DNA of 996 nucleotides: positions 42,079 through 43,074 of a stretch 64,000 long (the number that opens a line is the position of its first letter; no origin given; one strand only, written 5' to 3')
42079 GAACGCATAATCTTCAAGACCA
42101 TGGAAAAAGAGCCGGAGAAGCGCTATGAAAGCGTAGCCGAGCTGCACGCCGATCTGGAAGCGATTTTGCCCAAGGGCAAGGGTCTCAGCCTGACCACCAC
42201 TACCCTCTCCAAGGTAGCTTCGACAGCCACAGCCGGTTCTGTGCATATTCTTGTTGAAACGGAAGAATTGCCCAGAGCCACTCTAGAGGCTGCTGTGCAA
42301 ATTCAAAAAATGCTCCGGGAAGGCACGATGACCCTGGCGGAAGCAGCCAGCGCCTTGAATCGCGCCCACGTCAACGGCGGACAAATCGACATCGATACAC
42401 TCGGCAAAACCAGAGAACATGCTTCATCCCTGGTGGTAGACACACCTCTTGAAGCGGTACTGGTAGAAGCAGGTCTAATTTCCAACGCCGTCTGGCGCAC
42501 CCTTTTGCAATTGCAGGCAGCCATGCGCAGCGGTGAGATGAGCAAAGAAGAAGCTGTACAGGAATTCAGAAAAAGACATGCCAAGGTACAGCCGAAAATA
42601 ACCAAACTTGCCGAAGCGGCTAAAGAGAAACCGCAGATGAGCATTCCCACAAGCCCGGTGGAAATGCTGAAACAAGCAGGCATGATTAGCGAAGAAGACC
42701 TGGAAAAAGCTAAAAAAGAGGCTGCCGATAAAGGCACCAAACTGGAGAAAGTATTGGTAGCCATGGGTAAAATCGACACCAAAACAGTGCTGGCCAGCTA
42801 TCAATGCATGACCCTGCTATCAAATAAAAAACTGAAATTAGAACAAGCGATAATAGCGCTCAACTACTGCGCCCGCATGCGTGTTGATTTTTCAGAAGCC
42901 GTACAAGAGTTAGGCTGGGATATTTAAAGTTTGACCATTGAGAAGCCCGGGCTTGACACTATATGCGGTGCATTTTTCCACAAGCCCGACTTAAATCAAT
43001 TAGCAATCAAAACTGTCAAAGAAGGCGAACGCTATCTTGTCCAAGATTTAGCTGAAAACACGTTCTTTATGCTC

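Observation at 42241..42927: Ser/Thr kinase carries C-terminal modules of the same MshEN-like family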

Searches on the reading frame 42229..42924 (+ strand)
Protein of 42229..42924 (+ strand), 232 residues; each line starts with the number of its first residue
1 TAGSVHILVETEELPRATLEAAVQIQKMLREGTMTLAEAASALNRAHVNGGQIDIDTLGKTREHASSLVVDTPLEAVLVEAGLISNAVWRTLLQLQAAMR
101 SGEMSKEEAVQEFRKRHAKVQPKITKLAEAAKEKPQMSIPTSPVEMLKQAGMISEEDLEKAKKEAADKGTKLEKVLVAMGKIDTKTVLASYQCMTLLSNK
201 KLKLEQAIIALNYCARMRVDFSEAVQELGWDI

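Call 63: search_protein_representatives(alignment_id=A4)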
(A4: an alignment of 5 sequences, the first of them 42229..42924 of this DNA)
Query: 5 sequences, 232 profile positions. Proteins with E-value up to 0.001 (for the whole library): 999; up to 1e-10: 611; up to 1e-30: 135. The best 150 are listed.
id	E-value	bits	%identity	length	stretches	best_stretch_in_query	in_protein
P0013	1.6e-89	316.1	-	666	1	1-231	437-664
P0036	8.7e-81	287.5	-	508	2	139-232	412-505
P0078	3.3e-78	279.1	-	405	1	1-232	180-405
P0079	8.4e-76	271.2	-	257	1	1-232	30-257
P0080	4.4e-75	268.8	-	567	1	1-232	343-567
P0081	1.3e-69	251.0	-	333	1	1-232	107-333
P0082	4.4e-69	249.2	-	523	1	2-232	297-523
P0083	1.0e-68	248.0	-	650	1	5-232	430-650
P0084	2.4e-67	243.5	-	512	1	1-231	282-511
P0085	6.0e-64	232.4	-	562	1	1-231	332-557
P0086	1.7e-61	224.4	-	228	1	1-232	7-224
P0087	3.9e-61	223.2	-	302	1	2-232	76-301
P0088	1.2e-59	218.4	-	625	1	2-230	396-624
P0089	4.6e-58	213.2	-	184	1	49-232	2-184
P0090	1.6e-57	211.4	-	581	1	3-230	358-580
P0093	4.4e-56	206.7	-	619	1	3-232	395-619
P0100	4.5e-53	196.8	-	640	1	1-229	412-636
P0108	2.1e-49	184.9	-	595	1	1-229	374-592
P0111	5.9e-49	183.4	-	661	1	3-230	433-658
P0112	1.9e-48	181.7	-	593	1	1-231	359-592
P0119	5.4e-47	176.9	-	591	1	3-230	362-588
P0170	2.2e-37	145.5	-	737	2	139-229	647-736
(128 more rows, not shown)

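Call 64: search_protein_families(library=pfam, proteins=[P0083, P0088, P0093, P0100, P0111, P0108, P0112, P0119, P0170, P0090], max_evalue=0.0001)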
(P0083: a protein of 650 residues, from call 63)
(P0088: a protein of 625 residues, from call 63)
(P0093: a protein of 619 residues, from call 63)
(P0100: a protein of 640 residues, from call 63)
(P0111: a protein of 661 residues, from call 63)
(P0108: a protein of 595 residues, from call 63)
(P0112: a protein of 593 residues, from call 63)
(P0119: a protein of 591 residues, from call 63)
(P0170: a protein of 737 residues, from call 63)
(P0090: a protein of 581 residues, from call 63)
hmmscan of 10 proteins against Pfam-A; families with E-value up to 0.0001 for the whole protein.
P0083 (650 aa): 4 families
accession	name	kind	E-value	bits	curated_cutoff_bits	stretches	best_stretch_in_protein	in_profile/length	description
PF00069.31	Pkinase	-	2.3e-48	165.3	31.7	1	142-406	1-260/263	Protein kinase domain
PF07714.23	PK_Tyr_Ser-Thr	-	7.3e-32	111.1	23.1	1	144-398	3-249/258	Protein tyrosine and serine/threonine kinase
PF03109.22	ABC1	-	1.5e-09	37.8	22.9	1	180-299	113-222/244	ABC1 atypical kinase-like domain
PF17667.7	Pkinase_fungal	-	9.1e-05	21.8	24.1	0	243-325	288-369/387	Fungal protein kinase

P0088 (625 aa): 0 families

P0093 (619 aa): 0 families

P0100 (640 aa): 0 families

P0111 (661 aa): 0 families

P0108 (595 aa): 0 families

P0112 (593 aa): 0 families

P0119 (591 aa): 1 family
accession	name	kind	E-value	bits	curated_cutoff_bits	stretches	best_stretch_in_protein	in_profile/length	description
PF04548.22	AIG1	-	2e-05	24.5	27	0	123-195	132-206/212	AIG1 family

P0170 (737 aa): 4 families
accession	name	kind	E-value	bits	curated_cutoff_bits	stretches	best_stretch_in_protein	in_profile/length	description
PF00069.31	Pkinase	-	3e-52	178.1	31.7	1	163-425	2-257/263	Protein kinase domain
PF07714.23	PK_Tyr_Ser-Thr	-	4.7e-34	118.3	23.1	1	165-430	4-258/258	Protein tyrosine and serine/threonine kinase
PF17667.7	Pkinase_fungal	-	7.3e-06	25.4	24.1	1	260-355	285-377/387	Fungal protein kinase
PF03109.22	ABC1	-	2.5e-05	24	22.9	0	237-317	144-219/244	ABC1 atypical kinase-like domain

P0090 (581 aa): 0 families
